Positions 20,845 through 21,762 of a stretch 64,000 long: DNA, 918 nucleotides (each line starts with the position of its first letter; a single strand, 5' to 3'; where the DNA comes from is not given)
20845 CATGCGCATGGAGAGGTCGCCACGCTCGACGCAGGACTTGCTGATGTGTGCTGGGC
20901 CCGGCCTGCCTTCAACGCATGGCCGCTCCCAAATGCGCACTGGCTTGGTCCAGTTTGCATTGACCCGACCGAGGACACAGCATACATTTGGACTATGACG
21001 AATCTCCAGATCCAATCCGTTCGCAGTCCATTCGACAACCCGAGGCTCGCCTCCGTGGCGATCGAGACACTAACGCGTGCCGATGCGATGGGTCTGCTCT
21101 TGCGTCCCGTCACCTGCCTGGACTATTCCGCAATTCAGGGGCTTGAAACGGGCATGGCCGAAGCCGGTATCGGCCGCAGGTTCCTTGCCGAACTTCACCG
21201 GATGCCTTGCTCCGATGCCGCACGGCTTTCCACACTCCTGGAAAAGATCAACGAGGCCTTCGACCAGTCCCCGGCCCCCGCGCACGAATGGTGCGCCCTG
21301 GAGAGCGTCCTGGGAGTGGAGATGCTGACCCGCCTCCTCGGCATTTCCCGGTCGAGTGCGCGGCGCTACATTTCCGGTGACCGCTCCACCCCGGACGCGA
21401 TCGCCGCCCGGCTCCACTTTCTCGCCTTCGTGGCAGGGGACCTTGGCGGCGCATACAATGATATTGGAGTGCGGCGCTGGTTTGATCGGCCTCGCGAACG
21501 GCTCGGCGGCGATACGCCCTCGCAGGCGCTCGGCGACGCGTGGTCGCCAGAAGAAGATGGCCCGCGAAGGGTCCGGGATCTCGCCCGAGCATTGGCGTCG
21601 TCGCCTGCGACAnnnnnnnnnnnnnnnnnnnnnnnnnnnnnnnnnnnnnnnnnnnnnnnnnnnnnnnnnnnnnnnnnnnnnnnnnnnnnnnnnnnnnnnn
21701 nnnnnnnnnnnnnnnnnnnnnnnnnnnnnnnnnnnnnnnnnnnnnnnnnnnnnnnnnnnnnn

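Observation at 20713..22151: Xre(DUF2384)-RES toxin-antitoxin pair preceded by about 440 bp of lower-GC sequence of unclear coding status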

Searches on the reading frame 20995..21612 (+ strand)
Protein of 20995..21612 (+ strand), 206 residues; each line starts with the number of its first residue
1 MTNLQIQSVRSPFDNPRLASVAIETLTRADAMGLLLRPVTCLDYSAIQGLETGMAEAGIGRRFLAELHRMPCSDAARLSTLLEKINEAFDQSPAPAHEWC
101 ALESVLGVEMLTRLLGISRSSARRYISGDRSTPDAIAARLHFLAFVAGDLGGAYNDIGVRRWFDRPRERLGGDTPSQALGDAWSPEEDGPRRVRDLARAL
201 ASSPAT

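Call 18: search_solved_structures(query=A2, max_evalue=10, show_alignments=4)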
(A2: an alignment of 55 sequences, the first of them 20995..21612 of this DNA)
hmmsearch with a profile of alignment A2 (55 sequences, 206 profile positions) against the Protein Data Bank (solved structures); distinct sequences matched with E-value up to 10: 3.
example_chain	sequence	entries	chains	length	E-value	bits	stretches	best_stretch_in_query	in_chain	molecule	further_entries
2vfw_A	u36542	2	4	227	0.18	14.7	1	55-101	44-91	SHORT-CHAIN Z-ISOPRENYL DIPHOSPHATE SYNTHETASE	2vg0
2vg1_A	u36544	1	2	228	0.18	14.7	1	55-101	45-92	SHORT-CHAIN Z-ISOPRENYL DIPHOSPHATE SYNTHETASE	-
9uiu_A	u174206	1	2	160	0.66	12.8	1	63-110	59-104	Alpha-parvin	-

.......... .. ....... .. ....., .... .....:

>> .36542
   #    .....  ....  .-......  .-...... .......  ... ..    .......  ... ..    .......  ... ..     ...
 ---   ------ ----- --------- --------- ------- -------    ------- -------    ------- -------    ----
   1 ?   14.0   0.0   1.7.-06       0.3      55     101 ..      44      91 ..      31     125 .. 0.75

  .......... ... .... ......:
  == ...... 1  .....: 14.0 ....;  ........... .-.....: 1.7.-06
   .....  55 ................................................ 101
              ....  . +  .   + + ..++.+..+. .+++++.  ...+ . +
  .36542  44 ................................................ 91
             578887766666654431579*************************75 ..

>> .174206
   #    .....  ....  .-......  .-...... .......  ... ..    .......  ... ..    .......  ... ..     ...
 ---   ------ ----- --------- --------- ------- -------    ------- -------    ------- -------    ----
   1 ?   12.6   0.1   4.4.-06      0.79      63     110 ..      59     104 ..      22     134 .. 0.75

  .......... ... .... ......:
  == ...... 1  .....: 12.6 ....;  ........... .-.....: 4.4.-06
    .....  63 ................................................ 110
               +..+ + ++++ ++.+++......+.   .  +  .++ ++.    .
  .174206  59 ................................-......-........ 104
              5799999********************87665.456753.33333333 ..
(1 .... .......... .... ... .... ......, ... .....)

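Call 30: find_related_loci(query=A2, collection=genome_contigs, flank=4000)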
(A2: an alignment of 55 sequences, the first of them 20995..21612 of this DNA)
Query A2 (206 aa) in genome_contigs; peptide patterns used: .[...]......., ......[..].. (x = any residue, [..] = any of these).
163 stretches matched a pattern; 101 encode a relative of the query (tblastn E <= 1e-3); the best 80 are kept; 80 distinct loci.
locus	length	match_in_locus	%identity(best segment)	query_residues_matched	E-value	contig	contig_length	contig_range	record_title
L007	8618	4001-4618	89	1-206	3e-119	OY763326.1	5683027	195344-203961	MAG: Alphaproteobacteria bacterium isolate a2cc6ff1-66e2-439d-8a67-f3e3a687b116 genome assembly, chromosome: 1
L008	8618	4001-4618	89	1-206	2e-118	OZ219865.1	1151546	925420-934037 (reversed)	MAG: Alphaproteobacteria bacterium isolate 558767b7-c9c4-4971-8057-2abcdc083aa7 genome assembly, chromosome: 1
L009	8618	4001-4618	87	1-206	9e-118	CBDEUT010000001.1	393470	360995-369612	MAG: Alphaproteobacteria bacterium isolate fc402c75-b288-4e17-89ce-89b0a21d97e0 genome assembly, contig: contig_1, whole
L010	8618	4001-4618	88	1-206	2e-117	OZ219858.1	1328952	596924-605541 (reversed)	MAG: Alphaproteobacteria bacterium isolate d3d0b66b-18c7-443e-bf48-04344bd14b82 genome assembly, chromosome: 3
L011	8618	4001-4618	87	1-206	1e-116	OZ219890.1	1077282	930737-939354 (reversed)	MAG: Paracoccaceae bacterium isolate 4cdb1b34-29e2-49c8-9f17-49d5e6017733 genome assembly, chromosome: 15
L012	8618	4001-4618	87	1-206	6e-116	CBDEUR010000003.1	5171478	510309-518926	MAG: Thalassobaculaceae bacterium isolate 9680daae-e748-40cc-8a79-668ff9b0da7a genome assembly, contig: contig_3, whole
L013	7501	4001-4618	88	1-206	1e-115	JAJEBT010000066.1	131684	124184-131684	MAG: Alphaproteobacteria bacterium isolate jk18x9bins.50 k141_71472, whole genome shotgun sequence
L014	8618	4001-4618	85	1-206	3e-115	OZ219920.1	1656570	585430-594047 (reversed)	MAG: Alphaproteobacteria bacterium isolate 577a58ff-f287-4036-b764-1fe737d1fd49 genome assembly, chromosome: 4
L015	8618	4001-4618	84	1-206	9e-114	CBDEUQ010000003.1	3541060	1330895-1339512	MAG: Alphaproteobacteria bacterium isolate 2f44908d-55c9-476c-8e70-9e68d195b5b4 genome assembly, contig: contig_3, whole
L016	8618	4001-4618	83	1-206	1e-112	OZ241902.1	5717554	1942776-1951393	MAG: Paracoccaceae bacterium isolate deb7cda6-e855-4710-bb30-4665d3f76b65 genome assembly, chromosome: 1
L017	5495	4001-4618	84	1-206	3e-112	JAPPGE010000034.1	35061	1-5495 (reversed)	MAG: bacterium isolate RHO1_bin_48 NODE_2297_length_35061_cov_10.722990, whole genome shotgun sequence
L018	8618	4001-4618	84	1-206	2e-112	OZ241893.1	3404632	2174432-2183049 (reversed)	MAG: Alphaproteobacteria bacterium isolate 372c8a3c-6624-47a1-ade8-b907dd38f8d0 genome assembly, chromosome: 1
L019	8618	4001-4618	84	1-206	5e-112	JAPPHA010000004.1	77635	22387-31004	MAG: Paracoccaceae bacterium isolate RHO1_bin_6 NODE_763_length_77635_cov_44.745656, whole genome shotgun sequence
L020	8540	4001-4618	83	1-206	6e-110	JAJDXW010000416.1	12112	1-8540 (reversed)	MAG: Gammaproteobacteria bacterium isolate jk18x27bins.56 k141_51834, whole genome shotgun sequence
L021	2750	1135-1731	84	8-206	4e-112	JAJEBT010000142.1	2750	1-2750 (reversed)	MAG: Alphaproteobacteria bacterium isolate jk18x9bins.50 k141_344177, whole genome shotgun sequence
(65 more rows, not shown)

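Call 32: predict_structure(alignment_id=A2)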
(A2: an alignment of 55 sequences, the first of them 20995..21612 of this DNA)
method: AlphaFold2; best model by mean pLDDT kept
length: 206 residues; sequences in the alignment: 55
mean_pLDDT: 67.7   pTM: 0.50
mean pLDDT of the five models: 67.7, 60.4, 55.2, 47.6, 46.1
residues with pLDDT >= 90: 5; 70-90: 96; 50-70: 77; < 50: 28
segments of 3 or more residues with pLDDT < 50: 1-19, 32-34
pLDDT, mean of each block of 10 residues (from residue 1): 37 42 55 55 70 65 78 73 68 68 82 88 86 80 70 55 78 78 65 67 53
secondary structure, 60 per line:
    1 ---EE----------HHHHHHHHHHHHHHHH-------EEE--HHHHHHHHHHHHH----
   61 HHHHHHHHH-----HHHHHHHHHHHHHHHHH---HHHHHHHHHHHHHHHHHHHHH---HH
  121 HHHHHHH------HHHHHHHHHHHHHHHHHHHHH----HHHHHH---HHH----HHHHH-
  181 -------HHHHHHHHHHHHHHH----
elements in order: H16-31 E39-41 H44-56 H61-69 H75-91 H95-115 H119-127 H134-154 H159-164 H175-179 H188-202

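Call 37: fold_search(model_id=the predicted structure, library=pdb)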
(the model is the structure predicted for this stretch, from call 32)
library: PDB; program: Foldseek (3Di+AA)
matches with E <= 10: 44; with E <= 0.001: 0
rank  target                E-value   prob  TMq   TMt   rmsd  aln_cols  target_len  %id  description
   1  8qnl_A                3.2e-02  1.00  0.39  0.58   3.3       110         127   21  Structure of the toxin-antitoxin NatRT complex from Pseudomonas aeruginosa (released 2024-10-02)
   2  8qnl_B                3.4e-02  1.00  0.39  0.65   3.1       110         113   21  Structure of the toxin-antitoxin NatRT complex from Pseudomonas aeruginosa (released 2024-10-02)
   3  9r35_C                4.5e-02  0.99  0.34  0.45  10.1       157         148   21  Crystal structure of the Pseudomonas putida Xre-RES toxin-antitoxin complex bound to promoter DNA (released 2025-08-20)
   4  8qnq_B                9.3e-02  1.00  0.39  0.63   3.2       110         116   21  Structure of the toxin-antitoxin NatRT complex from Pseudomonas aeruginosa. NatTE29D mutant (released 2024-10-02)
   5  9r35_R                1.7e-01  0.82  0.28  0.36  11.4       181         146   18  Crystal structure of the Pseudomonas putida Xre-RES toxin-antitoxin complex bound to promoter DNA (released 2025-08-20)
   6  2h8r_B                3.3e+00  0.09  0.22  0.25  15.7       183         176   11  Hepatocyte Nuclear Factor 1b bound to DNA: MODY5 Gene Product (released 2007-06-19)
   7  9iaq_B                4.6e+00  0.12  0.21  0.37  14.7       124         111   15  Arbitrium controls lysis-lysogeny through the activation of a small antirepressor protein in the majority of arbitrium (released 2026-01-14)
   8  7kqt_A                4.6e+00  0.02  0.16  0.12  20.6       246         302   11  A 1.84-A resolution crystal structure of heme-dependent L-tyrosine hydroxylase in complex with 3-fluoro-L-tyrosine and (released 2021-03-31)
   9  5jaa_A                4.8e+00  0.60  0.24  0.46   4.9        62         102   13  Crystal structure of the HigBA2 toxin-antitoxin complex (released 2017-04-05)
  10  5j9i_B                4.8e+00  0.33  0.22  0.56   5.6        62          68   16  Crystal structure of the HigA2 antitoxin C-terminal domain (released 2017-04-05)
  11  6jq1_B                4.8e+00  0.11  0.21  0.32  17.2       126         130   16  Crystal Structure of DdrO from Deinococcus geothermalis (released 2019-08-28)
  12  4dhd                  4.8e+00  0.04  0.21  0.15  15.9       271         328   16  Crystal structure of isoprenoid synthase A3MSH1 (TARGET EFI-501992) from Pyrobaculum calidifontis (released 2012-02-08)
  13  7vjq_A                5.1e+00  0.08  0.19  0.28   8.6       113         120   18  Pectobacterium phage ZF40 apo-aca2 complexed with 26bp DNA substrate (released 2021-10-20)
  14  9ny8_A                5.6e+00  0.07  0.16  0.11  17.5       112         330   15  Crystal structure of the ribose operon repressor, RbsR, bound to ribose operon (released 2025-07-16)
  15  9ny7_B                6.4e+00  0.23  0.17  0.11   2.4        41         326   27  Crystal structure of the ribose operon repressor, RbsR, bound to ribose (released 2025-07-16)
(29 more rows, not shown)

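Call 54: search_protein_representatives(alignment_id=A2)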
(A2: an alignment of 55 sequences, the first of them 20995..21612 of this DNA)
Query: 55 sequences, 206 profile positions. Proteins with E-value up to 0.001 (for the whole library): 807; up to 1e-10: 585; up to 1e-30: 284. The best 150 are listed.
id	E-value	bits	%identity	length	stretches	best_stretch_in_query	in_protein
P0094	8.3e-110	381.7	-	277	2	48-206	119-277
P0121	5.9e-80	284.1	-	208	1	1-206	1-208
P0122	6.6e-77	274.2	-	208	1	1-206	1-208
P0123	2.0e-73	262.8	-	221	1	1-169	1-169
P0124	3.1e-70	252.4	-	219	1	1-206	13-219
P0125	1.7e-69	250.0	-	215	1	1-205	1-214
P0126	7.2e-68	244.7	-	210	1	1-206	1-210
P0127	1.8e-66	240.1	-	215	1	1-203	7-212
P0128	3.1e-66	239.3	-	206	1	5-206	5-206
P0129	3.0e-64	232.8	-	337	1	2-152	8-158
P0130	9.7e-62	224.6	-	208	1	1-206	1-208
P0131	1.3e-61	224.2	-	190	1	24-206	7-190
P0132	3.5e-61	222.8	-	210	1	1-206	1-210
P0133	6.9e-61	221.9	-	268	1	1-206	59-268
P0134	1.2e-60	221.1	-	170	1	82-206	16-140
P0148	1.0e-57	211.5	-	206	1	1-206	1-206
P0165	3.0e-54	200.2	-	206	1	1-206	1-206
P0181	1.0e-52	195.2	-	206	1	1-205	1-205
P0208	3.2e-48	180.5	-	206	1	1-205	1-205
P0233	1.8e-45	171.5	-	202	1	1-201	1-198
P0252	1.1e-43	165.6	-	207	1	1-203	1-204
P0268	8.3e-43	162.8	-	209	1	1-202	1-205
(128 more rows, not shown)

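Call 55: list_cluster_members(proteins=[P0121, P0125, P0132, P0148, P0165, P0181, P0208, P0233, P0252, P0268])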
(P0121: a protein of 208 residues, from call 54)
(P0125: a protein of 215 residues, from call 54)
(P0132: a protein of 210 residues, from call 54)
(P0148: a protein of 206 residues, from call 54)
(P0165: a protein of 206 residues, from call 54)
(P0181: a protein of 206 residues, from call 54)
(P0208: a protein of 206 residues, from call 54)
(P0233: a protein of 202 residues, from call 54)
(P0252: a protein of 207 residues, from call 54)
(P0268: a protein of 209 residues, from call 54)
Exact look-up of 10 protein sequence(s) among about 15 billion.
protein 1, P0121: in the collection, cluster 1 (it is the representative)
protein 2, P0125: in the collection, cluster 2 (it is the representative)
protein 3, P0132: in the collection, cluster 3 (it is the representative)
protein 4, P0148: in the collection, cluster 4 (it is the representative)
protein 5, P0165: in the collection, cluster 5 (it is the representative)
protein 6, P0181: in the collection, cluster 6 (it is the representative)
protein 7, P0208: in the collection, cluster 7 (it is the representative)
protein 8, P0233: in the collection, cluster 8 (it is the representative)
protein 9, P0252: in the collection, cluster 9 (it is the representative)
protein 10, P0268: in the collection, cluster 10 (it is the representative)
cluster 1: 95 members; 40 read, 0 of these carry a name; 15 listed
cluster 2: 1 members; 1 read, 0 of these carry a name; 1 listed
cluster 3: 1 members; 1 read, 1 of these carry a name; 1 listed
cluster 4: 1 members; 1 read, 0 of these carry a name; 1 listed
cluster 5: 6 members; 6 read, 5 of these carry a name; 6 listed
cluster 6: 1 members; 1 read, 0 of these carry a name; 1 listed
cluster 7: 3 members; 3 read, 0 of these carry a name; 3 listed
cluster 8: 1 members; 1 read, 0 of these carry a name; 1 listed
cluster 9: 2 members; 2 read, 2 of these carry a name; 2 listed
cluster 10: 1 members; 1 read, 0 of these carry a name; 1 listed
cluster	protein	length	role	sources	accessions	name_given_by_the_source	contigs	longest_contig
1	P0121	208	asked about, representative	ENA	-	-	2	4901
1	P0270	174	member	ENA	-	-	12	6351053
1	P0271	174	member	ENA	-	-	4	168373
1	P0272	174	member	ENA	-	-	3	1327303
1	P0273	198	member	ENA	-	-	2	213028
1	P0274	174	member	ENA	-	-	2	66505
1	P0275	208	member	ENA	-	-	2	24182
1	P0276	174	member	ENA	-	-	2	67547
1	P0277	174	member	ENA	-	-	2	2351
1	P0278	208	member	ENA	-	-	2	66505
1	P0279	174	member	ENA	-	-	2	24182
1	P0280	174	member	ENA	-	-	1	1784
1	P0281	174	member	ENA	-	-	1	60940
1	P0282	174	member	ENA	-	-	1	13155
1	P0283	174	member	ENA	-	-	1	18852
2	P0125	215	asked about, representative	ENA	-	-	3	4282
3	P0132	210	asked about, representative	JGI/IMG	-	uncharacterized protein (DUF2384 family)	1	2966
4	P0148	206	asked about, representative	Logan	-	-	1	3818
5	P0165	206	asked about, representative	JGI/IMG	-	hypothetical protein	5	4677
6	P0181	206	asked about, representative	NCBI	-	-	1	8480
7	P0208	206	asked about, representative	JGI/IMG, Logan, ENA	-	-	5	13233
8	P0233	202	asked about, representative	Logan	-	-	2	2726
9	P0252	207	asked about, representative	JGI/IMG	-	uncharacterized protein (DUF2384 family)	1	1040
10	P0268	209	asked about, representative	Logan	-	-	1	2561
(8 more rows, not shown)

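Call 63: search_solved_structures(query=A5, max_evalue=10, show_alignments=3)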
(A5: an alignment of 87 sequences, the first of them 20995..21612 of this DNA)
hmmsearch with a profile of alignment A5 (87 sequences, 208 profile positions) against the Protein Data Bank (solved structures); distinct sequences matched with E-value up to 10: 20.
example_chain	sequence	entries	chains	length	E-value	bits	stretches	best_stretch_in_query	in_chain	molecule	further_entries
9ny5_D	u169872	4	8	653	0.3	14.1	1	16-93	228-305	DUF3732 domain-containing protein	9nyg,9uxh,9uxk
9uxl_A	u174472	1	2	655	0.3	14.1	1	16-93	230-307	DUF3732 domain-containing protein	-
8ec3_A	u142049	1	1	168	0.36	13.9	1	28-134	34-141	Fibronectin-binding protein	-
6qeq_A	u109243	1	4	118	0.46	13.5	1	35-88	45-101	PcfF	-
2vfw_A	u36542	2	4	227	0.57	13.2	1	45-102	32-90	SHORT-CHAIN Z-ISOPRENYL DIPHOSPHATE SYNTHETASE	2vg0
2vg1_A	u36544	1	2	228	0.57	13.2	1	45-102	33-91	SHORT-CHAIN Z-ISOPRENYL DIPHOSPHATE SYNTHETASE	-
2p5t_A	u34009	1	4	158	0.72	12.9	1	108-137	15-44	Putative transcriptional regulator PezA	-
6rmd_D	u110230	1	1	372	0.73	12.8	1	86-125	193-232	IMP-specific 5'-nucleotidase, putative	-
6rme_A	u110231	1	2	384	0.77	12.8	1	87-125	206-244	IMP-specific 5'-nucleotidase, putative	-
6rme_B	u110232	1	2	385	0.78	12.8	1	87-125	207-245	IMP-specific 5'-nucleotidase, putative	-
6rme_E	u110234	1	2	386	0.78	12.8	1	87-125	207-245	IMP-specific 5'-nucleotidase, putative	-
5ot4_A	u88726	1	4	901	0.78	12.8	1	13-122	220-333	Interaptin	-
6rn1_A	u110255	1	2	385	0.78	12.8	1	86-125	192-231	IMP-specific 5'-nucleotidase, putative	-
6rme_F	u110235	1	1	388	0.79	12.7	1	87-125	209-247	IMP-specific 5'-nucleotidase, putative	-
6gw6_B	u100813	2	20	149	0.8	12.7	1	132-184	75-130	Xre antitoxin | XRE anti-toxin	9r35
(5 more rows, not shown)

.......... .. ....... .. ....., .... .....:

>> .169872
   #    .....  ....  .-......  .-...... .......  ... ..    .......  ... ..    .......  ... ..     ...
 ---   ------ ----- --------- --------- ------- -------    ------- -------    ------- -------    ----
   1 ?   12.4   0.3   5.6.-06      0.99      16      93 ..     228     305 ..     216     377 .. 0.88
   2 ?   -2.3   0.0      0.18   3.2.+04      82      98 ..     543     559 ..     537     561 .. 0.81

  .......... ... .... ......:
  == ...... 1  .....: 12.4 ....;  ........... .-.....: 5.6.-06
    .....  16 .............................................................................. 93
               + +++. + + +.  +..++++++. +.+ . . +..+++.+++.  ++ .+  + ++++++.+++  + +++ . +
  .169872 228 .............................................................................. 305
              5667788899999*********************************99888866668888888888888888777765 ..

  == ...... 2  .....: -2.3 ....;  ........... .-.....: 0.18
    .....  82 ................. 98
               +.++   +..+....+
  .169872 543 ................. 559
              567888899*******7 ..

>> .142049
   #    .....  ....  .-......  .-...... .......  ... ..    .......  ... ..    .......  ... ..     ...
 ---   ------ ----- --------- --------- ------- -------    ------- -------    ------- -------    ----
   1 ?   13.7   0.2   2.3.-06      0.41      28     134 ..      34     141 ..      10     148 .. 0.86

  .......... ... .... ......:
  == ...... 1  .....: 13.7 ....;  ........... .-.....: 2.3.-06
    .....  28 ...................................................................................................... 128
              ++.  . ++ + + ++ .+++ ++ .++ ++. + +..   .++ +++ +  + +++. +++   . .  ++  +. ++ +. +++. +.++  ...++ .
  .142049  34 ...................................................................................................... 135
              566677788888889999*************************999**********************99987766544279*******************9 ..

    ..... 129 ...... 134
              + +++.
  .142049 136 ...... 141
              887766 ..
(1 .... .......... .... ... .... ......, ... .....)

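Call 64: search_protein_families(library=pfam, alignment_id=A5, max_evalue=0.01)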
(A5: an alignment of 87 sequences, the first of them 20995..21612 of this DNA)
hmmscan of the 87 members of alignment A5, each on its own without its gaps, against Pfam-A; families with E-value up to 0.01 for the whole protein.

A. member 1, window:20995-21612:+ (206 aa): 1 family
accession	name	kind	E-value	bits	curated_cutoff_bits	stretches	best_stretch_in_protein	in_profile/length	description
PF09339.16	HTH_IclR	-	0.0057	16.9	22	0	106-127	19-40/52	IclR helix-turn-helix domain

B. families by the number of members that match (of 87 scanned): 10 families
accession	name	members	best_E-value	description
PF09722.15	Xre_MbcA_ParS_C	25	7.9e-05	Antitoxin Xre/MbcA/ParS C-terminal toxin-binding domain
PF01381.28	HTH_3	15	6.9e-07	Helix-turn-helix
PF20432.4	Xre-like-HTH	15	3.7e-05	Antitoxin Xre-like helix-turn-helix domain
PF13560.12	HTH_31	11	0.00034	Helix-turn-helix domain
PF09339.16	HTH_IclR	2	0.00023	IclR helix-turn-helix domain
PF00376.29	MerR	2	0.0039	MerR family regulatory protein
PF19698.5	DUF6197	1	0.00042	Family of unknown function (DUF6197)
PF13518.12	HTH_28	1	0.00064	Helix-turn-helix domain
PF04023.20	FeoA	1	0.0042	FeoA domain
PF12844.13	HTH_19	1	0.0056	Helix-turn-helix domain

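Call 67: predict_structure(alignment_id=A5)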
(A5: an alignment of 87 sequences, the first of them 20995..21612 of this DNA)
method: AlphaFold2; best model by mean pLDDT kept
length: 206 residues; sequences in the alignment: 87
mean_pLDDT: 95.1   pTM: 0.91
mean pLDDT of the five models: 95.1, 94.8, 94.7, 94.3, 93.4
residues with pLDDT >= 90: 191; 70-90: 11; 50-70: 2; < 50: 2
segments of 3 or more residues with pLDDT < 50: none
pLDDT, mean of each block of 10 residues (from residue 1): 88 96 97 96 96 96 94 91 97 98 97 98 98 98 97 95 98 98 97 96 63
secondary structure, 60 per line:
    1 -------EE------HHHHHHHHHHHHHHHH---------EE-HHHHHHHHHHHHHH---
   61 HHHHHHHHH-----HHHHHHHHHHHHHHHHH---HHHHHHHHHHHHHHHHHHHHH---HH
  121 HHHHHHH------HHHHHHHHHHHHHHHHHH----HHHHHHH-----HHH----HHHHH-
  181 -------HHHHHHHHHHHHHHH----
elements in order: H16-31 H44-57 H61-69 H75-91 H95-115 H119-127 H134-151 H156-162 H175-179 H188-202
